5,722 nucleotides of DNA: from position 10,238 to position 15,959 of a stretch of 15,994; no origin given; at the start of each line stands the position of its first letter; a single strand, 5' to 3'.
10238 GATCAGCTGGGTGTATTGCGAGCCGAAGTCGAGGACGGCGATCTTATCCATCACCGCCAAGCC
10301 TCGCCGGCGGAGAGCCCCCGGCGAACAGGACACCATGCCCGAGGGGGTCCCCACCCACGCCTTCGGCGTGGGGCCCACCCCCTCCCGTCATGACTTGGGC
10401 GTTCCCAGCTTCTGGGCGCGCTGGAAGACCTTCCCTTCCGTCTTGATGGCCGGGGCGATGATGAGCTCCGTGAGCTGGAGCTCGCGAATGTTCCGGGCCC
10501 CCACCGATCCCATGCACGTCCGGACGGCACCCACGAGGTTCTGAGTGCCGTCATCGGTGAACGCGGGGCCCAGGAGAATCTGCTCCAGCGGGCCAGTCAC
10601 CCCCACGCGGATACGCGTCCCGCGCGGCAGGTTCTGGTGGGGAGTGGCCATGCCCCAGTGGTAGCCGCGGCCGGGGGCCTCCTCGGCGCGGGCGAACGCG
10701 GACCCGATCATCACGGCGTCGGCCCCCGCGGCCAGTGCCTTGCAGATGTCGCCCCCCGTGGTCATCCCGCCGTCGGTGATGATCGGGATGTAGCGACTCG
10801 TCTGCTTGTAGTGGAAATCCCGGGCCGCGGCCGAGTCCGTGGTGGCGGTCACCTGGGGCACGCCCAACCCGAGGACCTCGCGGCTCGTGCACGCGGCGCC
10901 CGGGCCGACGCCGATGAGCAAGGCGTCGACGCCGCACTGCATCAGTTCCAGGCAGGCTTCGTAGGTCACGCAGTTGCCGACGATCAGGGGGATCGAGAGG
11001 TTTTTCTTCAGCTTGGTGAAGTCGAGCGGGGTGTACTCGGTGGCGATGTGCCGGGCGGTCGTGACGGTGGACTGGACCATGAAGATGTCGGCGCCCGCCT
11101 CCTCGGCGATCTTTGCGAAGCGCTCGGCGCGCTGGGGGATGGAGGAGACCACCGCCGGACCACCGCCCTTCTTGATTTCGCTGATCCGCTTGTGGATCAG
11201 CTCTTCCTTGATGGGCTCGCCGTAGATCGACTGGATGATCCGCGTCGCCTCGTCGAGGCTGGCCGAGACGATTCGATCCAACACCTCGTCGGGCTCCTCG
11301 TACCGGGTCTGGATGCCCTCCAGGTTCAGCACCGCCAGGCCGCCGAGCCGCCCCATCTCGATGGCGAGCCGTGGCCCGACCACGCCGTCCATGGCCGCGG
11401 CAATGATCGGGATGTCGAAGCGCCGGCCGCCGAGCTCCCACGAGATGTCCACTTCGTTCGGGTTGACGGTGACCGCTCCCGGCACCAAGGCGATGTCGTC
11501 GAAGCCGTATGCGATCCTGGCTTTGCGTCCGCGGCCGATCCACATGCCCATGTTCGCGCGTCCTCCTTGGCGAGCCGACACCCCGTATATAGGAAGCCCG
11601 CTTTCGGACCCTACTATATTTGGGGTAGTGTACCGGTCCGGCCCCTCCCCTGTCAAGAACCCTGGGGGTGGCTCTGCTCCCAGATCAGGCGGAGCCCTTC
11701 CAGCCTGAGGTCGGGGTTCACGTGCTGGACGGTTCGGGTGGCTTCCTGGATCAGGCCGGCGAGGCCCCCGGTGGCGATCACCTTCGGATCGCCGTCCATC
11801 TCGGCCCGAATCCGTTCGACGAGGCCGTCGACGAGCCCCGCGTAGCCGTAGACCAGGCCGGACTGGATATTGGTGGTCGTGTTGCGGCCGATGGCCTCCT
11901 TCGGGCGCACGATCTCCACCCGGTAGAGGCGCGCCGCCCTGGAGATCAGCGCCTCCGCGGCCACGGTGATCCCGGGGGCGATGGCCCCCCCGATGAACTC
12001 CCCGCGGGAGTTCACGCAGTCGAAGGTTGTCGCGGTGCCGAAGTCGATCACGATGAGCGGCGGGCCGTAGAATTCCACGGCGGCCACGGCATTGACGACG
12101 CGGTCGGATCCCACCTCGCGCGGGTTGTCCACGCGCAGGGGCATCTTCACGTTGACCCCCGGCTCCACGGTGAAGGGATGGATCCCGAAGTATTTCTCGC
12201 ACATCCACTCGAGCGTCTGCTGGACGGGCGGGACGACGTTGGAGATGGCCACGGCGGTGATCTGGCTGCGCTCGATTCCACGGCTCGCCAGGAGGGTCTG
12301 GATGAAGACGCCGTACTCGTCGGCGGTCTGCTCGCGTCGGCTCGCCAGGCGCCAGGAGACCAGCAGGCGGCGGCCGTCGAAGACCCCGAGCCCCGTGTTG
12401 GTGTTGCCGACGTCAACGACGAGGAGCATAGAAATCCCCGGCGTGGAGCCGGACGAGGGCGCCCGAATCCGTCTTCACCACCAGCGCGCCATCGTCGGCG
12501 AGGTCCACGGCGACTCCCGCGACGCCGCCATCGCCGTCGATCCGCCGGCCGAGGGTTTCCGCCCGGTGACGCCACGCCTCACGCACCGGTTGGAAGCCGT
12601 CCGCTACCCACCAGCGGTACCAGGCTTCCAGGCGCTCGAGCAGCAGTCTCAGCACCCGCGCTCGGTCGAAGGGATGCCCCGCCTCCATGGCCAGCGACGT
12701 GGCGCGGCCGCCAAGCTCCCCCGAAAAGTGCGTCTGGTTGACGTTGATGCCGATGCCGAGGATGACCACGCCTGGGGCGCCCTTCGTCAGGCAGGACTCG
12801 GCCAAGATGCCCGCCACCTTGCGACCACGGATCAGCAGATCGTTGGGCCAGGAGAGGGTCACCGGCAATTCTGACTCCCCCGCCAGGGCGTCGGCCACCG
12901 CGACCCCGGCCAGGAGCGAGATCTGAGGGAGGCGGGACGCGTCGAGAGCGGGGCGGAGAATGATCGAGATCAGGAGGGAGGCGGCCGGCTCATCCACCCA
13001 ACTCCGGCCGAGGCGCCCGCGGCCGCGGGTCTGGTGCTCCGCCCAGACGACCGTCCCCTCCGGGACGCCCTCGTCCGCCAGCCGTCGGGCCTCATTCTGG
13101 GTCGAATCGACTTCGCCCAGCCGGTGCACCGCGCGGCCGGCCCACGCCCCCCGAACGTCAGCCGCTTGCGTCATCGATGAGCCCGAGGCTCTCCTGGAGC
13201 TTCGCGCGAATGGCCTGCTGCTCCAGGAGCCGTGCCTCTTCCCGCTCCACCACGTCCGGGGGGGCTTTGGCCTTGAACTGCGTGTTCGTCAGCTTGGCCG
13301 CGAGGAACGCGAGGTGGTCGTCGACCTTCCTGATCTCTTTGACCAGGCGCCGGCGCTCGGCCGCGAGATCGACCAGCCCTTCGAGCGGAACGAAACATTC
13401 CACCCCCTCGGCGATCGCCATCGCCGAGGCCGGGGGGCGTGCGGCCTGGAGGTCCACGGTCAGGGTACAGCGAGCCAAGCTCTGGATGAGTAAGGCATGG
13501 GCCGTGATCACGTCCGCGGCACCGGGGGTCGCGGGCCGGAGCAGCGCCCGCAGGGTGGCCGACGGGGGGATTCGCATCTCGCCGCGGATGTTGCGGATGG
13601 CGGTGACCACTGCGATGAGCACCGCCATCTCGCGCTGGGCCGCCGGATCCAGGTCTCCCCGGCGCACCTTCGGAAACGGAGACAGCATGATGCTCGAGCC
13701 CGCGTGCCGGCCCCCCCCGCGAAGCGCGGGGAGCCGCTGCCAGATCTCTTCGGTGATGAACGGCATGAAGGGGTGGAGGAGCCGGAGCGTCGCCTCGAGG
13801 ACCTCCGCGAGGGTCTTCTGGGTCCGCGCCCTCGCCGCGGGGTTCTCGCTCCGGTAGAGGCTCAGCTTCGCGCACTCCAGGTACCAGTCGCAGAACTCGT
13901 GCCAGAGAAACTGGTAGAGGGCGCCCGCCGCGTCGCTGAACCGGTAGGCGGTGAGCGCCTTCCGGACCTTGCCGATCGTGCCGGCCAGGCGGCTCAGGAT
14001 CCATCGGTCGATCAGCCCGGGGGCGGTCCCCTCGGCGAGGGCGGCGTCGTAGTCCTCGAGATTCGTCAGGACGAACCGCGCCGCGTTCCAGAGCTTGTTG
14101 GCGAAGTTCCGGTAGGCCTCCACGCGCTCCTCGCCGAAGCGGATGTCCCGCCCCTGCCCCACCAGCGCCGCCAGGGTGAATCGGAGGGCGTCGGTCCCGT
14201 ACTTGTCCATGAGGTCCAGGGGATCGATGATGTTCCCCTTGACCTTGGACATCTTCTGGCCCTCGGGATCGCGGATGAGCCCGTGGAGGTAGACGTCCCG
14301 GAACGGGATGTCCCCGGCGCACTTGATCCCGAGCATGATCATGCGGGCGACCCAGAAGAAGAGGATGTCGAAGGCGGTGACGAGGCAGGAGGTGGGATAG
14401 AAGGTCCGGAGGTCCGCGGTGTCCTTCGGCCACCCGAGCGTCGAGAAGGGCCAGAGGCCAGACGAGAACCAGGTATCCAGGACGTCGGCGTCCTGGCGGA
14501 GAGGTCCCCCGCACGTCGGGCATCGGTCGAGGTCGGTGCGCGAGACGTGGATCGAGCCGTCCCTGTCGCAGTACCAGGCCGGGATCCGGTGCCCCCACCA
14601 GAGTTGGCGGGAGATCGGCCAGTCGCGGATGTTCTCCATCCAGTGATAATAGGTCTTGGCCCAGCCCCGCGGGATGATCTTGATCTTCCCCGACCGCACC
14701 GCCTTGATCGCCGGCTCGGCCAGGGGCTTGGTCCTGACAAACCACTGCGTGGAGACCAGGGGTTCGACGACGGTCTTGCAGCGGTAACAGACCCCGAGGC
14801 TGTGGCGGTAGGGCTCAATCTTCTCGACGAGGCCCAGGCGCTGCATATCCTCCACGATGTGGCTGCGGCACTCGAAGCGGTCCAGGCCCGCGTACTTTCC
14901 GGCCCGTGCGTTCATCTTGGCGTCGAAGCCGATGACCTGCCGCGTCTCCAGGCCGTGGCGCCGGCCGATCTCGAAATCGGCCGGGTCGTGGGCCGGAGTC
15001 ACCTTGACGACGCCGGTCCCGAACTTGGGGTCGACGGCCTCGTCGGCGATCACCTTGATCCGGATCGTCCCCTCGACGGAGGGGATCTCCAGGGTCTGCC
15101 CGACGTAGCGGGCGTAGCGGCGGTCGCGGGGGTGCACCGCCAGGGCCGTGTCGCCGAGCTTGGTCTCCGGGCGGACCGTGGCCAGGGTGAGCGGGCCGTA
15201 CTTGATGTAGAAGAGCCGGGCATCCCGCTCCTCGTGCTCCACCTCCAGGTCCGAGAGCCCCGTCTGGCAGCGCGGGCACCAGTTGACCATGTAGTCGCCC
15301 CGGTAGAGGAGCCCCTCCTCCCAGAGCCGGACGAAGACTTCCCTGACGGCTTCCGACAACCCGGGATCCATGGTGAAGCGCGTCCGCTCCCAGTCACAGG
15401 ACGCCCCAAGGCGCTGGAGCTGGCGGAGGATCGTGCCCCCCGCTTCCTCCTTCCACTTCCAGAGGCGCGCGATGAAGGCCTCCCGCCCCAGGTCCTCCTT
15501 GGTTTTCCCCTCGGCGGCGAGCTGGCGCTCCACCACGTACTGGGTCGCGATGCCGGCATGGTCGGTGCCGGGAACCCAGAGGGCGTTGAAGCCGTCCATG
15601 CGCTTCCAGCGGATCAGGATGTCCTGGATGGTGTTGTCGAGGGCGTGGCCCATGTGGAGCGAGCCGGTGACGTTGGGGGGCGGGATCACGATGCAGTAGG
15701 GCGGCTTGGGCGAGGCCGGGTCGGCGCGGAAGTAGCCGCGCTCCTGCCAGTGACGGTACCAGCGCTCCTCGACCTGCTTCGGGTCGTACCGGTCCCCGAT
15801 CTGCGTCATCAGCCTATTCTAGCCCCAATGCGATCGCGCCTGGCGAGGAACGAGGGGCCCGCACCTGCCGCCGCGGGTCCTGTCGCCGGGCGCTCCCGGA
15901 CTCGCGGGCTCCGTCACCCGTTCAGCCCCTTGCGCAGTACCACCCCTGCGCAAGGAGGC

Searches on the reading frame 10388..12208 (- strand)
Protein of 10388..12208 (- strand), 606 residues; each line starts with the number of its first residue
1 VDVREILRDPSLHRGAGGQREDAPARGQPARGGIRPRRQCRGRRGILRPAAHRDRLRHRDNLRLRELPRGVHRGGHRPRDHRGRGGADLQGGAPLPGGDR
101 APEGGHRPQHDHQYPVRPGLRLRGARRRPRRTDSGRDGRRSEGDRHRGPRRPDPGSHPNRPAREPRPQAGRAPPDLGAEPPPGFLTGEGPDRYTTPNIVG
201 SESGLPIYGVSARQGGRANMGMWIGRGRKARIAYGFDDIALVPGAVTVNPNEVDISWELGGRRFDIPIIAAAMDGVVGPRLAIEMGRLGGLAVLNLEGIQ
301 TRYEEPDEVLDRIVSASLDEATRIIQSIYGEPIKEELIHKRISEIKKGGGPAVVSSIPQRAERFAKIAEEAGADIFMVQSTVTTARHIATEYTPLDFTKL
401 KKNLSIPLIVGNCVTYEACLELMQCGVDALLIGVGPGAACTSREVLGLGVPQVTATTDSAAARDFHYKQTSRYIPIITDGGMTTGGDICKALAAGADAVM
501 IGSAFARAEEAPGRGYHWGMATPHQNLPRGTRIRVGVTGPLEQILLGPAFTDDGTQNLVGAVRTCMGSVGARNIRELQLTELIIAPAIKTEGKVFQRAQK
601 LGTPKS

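Call 49: search_protein_families(library=pfam, proteins=[window:10388-12208:-], max_evalue=0.001)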
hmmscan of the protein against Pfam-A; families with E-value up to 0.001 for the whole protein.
window:10388-12208:- (606 aa): 7 families
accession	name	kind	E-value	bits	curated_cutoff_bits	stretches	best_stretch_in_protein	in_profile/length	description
PF00478.31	IMPDH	-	1.1e-54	186.2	25.6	1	234-578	2-326/345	IMP dehydrogenase / GMP reductase domain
PF01070.24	FMN_dh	-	9.7e-15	54.9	24.9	1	380-511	193-311/350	FMN-dependent dehydrogenase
PF03060.21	NMO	-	1.3e-09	38.3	28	1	266-517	12-237/331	Nitronate monooxygenase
PF05690.20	ThiG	-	1.3e-06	28.4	23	1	473-510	175-212/247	Thiazole biosynthesis protein ThiG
PF01645.23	Glu_synthase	-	3.2e-05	23.7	20.4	1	436-504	241-306/369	Conserved region in glutamate synthase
PF01180.27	DHO_dh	-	3.6e-05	23.6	27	1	467-506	234-273/291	Dihydroorotate dehydrogenase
PF01207.24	Dus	-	4.8e-05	23.1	20.4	0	361-434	140-215/311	Dihydrouridine synthase (Dus)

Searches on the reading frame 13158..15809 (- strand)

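Call 49: search_protein_families(library=pfam, proteins=[window:13158-15809:-], max_evalue=0.001)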
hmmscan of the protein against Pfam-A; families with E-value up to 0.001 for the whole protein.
window:13158-15809:- (883 aa): 5 families
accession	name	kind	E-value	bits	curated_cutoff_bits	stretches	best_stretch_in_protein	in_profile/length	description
PF00133.28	tRNA-synt_1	-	1.5e-144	482.3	22.7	1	17-558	2-413/414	tRNA synthetases class I (I, L, M and V)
PF08264.19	Anticodon_1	-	1.1e-45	155.6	25.1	1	601-755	1-146/148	Anticodon-binding domain of tRNA ligase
PF09334.17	tRNA-synt_1g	-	4.5e-21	75.5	20.1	2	43-191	6-136/391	tRNA synthetases class I (M)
PF10458.14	Val_tRNA-synt_C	-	1e-13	51.8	25.9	1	814-876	1-63/66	Valyl tRNA synthetase tRNA binding arm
PF01406.26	tRNA-synt_1e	-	0.00036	20.4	27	0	496-548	230-282/301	tRNA synthetases class I (C) catalytic domain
